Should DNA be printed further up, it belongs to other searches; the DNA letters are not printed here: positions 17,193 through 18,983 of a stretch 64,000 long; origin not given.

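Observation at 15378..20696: Divergent cluster of large coiled-coil/membrane proteins with a keratin-like Gly/Ser/Phe tail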

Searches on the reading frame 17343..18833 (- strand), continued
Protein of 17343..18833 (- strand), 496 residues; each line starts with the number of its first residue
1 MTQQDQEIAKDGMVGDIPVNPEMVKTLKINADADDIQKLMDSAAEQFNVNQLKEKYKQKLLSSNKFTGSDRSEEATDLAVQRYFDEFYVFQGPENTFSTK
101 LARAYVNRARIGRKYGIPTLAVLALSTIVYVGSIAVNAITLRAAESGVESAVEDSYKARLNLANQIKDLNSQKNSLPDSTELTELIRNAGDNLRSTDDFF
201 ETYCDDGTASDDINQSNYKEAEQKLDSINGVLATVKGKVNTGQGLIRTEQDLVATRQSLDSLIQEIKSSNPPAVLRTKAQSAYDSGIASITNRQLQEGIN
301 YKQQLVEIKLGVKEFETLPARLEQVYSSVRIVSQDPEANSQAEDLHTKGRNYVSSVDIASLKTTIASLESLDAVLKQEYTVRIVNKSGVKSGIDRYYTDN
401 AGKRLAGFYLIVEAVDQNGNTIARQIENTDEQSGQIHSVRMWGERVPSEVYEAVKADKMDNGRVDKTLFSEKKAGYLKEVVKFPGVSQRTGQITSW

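Call 69: fold_search(model_id=the predicted structure, library=pdb)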
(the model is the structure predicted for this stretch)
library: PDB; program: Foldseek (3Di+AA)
matches with E <= 10: 412; with E <= 0.001: 0
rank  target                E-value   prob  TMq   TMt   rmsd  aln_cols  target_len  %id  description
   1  7unh_A                3.2e-02  0.44  0.12  0.18  18.4       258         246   12  De novo designed chlorophyll dimer protein in apo state, SP2 (released 2023-04-19)
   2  7uni_A                4.0e-02  0.54  0.12  0.22  24.1       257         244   10  De novo designed chlorophyll dimer protein with Zn pheophorbide a methyl ester, SP2-ZnPPaM (released 2023-04-19)
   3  8ugc_A                5.5e-02  0.38  0.10  0.13  27.8       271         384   10  FD15: Flat repeat helix-turn-helix-turn protein (released 2023-12-27)
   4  7uni_B                6.5e-02  0.57  0.12  0.23  17.4       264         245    8  De novo designed chlorophyll dimer protein with Zn pheophorbide a methyl ester, SP2-ZnPPaM (released 2023-04-19)
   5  7uni_C                8.6e-02  0.38  0.11  0.21  20.9       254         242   12  De novo designed chlorophyll dimer protein with Zn pheophorbide a methyl ester, SP2-ZnPPaM (released 2023-04-19)
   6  7uni_D                8.6e-02  0.21  0.10  0.17  18.6       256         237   10  De novo designed chlorophyll dimer protein with Zn pheophorbide a methyl ester, SP2-ZnPPaM (released 2023-04-19)
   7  8iyj_B1               1.1e-01  0.33  0.13  0.18  37.8       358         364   10  Cryo-EM structure of the 48-nm repeat doublet microtubule from mouse sperm (released 2023-07-05)
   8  7unh_B                1.1e-01  0.25  0.12  0.18  18.4       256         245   12  De novo designed chlorophyll dimer protein in apo state, SP2 (released 2023-04-19)
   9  4ckg_A                1.1e-01  0.13  0.12  0.15  42.5       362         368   12  Helical reconstruction of ACAP1(BAR-PH domain) decorated membrane tubules by cryo-electron microscopy (released 2014-10-15)
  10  5cwp                  1.3e-01  0.21  0.11  0.19  18.8       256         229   11  Crystal structure of de novo designed helical repeat protein DHR79 (released 2015-12-16)
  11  8i7o_B3               1.5e-01  0.20  0.12  0.17  32.2       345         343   12  In situ structure of axonemal doublet microtubules in mouse sperm with 16-nm repeat (released 2023-10-11)
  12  6gxn_v                2.2e-01  0.09  0.10  0.13  27.1       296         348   11  Cryo-EM structure of an E. coli 70S ribosome in complex with RF3-GDPCP, RF1(GAQ) and Pint-tRNA (State III) (released 2018-08-15)
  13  8i7r_D2               2.8e-01  0.21  0.13  0.17  39.4       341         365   11  In situ structure of axonemal doublet microtubules in mouse sperm with 48-nm repeat (released 2023-10-11)
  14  7sqc_1J               3.7e-01  0.28  0.15  0.21  41.7       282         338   13  Ciliary C1 central pair apparatus isolated from Chlamydomonas reinhardtii (released 2022-04-13)
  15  9lm9_A                3.7e-01  0.20  0.13  0.16  19.5       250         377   11  Crystal structure of bvFP-Pfr21 (released 2026-01-28)
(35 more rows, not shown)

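Call 70: find_related_loci(query=A1, collection=viral_contigs, flank=6000)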
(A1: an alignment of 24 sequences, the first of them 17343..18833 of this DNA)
Query A1 (496 aa) in viral_contigs; peptide patterns used: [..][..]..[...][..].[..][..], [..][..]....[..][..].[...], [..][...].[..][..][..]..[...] (x = any residue, [..] = any of these).
105 stretches matched a pattern, but none encodes a relative of the query by tblastn (E <= 1e-3).
